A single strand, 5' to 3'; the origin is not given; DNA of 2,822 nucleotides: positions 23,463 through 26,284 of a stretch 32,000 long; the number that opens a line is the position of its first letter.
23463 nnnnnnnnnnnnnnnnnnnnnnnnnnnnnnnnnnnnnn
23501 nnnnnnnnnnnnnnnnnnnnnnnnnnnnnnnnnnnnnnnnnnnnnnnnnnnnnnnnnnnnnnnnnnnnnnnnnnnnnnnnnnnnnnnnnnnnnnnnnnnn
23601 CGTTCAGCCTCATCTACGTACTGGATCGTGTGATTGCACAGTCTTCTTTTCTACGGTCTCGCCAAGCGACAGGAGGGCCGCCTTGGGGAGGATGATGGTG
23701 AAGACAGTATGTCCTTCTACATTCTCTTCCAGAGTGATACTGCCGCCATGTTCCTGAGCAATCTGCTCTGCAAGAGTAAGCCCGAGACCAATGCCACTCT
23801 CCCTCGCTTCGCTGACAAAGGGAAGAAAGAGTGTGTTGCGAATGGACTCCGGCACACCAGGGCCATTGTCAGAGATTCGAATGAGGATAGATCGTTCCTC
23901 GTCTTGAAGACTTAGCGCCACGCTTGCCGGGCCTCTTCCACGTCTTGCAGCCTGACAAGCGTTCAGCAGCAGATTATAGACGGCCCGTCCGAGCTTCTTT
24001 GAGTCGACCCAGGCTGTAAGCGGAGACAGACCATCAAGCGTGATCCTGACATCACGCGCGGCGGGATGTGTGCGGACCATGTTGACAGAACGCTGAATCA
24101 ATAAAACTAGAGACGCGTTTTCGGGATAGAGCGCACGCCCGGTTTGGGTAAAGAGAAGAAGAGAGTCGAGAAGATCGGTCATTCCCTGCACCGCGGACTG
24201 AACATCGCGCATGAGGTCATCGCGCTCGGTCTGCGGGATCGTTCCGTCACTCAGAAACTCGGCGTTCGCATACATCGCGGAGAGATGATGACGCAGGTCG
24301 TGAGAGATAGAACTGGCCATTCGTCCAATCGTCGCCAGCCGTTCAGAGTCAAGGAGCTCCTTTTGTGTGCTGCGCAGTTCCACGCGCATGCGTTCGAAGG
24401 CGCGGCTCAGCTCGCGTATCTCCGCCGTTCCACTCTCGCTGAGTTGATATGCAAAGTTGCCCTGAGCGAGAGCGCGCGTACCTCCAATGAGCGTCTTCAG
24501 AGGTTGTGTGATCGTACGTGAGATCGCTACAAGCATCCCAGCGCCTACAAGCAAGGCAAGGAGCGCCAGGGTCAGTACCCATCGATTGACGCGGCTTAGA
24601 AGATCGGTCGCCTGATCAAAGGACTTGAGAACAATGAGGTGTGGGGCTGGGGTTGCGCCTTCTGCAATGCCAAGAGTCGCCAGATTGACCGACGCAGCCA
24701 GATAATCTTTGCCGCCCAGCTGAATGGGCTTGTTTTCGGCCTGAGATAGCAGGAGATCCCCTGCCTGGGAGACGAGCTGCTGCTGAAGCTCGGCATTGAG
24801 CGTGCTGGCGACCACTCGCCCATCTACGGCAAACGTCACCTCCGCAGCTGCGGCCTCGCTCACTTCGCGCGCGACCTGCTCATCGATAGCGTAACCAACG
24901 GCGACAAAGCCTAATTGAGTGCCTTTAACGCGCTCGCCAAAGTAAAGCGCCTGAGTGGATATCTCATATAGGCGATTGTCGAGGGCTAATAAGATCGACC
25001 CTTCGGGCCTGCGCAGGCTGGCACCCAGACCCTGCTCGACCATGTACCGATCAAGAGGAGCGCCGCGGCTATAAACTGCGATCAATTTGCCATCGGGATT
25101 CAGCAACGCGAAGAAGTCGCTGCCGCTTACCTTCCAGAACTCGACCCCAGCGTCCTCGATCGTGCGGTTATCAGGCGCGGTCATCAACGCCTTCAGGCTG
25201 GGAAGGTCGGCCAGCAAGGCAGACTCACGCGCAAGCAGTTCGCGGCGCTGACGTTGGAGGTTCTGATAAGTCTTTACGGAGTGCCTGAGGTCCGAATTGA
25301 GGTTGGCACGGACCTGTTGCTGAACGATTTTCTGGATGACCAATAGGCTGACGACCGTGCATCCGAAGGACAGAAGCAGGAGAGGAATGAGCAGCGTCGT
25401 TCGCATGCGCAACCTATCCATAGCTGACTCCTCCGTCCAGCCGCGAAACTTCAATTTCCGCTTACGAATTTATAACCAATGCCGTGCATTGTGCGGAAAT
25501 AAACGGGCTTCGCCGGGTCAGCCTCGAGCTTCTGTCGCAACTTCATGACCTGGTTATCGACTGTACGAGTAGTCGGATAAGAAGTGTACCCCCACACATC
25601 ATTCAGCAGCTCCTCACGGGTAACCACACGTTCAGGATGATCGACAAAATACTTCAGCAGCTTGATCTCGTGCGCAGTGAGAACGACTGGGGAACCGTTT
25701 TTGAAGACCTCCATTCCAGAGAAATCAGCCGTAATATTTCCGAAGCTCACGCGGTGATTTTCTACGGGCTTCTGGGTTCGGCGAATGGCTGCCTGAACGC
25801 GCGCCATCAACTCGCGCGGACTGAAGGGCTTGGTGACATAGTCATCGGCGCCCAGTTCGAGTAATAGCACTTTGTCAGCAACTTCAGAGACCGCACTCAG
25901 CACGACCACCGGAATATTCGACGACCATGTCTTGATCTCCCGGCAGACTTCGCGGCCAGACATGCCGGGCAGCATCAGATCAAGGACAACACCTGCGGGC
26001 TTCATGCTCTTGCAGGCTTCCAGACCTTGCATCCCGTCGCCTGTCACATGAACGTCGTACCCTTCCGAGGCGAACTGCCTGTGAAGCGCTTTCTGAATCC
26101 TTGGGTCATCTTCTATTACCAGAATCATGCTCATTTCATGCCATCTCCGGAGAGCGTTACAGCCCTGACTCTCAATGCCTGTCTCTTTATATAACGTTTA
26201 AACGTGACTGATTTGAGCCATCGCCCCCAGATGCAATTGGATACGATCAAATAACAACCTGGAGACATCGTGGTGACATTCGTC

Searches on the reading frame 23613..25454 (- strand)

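Call 55: search_protein_families(library=pfam, proteins=[window:23613-25454:-], max_evalue=0.001)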
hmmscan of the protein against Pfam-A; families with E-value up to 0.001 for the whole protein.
window:23613-25454:- (614 aa): 5 families
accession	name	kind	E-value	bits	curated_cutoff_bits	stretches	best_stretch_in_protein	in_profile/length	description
PF02518.31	HATPase_c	-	3.2e-20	73.1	26.4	1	484-592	2-110/111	Histidine kinase-, DNA gyrase B-, and HSP90-like ATPase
PF00672.30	HAMP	-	2.7e-12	47.3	25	1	311-361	2-52/53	HAMP domain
PF00512.31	HisKA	-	7e-07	29.6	26.9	1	377-437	3-62/66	His Kinase A (phospho-acceptor) domain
PF14827.12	dCache_3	-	5.5e-06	26.6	25.7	0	177-258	131-218/239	Double sensory domain of two-component sensor kinase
PF13581.12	HATPase_c_2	-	2.2e-05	24.9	27.4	1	490-568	34-111/127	Histidine kinase-like ATPase domain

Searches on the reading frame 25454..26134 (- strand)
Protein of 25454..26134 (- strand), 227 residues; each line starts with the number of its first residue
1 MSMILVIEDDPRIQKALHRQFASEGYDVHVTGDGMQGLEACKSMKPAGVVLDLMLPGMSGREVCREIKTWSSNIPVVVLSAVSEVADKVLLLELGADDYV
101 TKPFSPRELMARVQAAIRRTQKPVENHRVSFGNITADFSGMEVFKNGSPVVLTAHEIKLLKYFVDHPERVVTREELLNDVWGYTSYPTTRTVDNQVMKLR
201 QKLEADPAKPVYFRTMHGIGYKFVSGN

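Call 55: search_protein_families(library=pfam, proteins=[window:25454-26134:-], max_evalue=0.001)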
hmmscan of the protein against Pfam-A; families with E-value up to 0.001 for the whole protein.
window:25454-26134:- (227 aa): 2 families
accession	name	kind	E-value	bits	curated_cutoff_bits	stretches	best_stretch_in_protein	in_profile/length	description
PF00072.30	Response_reg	-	1.3e-28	99.8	30.2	1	4-114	1-111/111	Response regulator receiver domain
PF00486.34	Trans_reg_C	-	3.3e-25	88.4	26.2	1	147-223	1-77/77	Transcriptional regulatory protein, C terminal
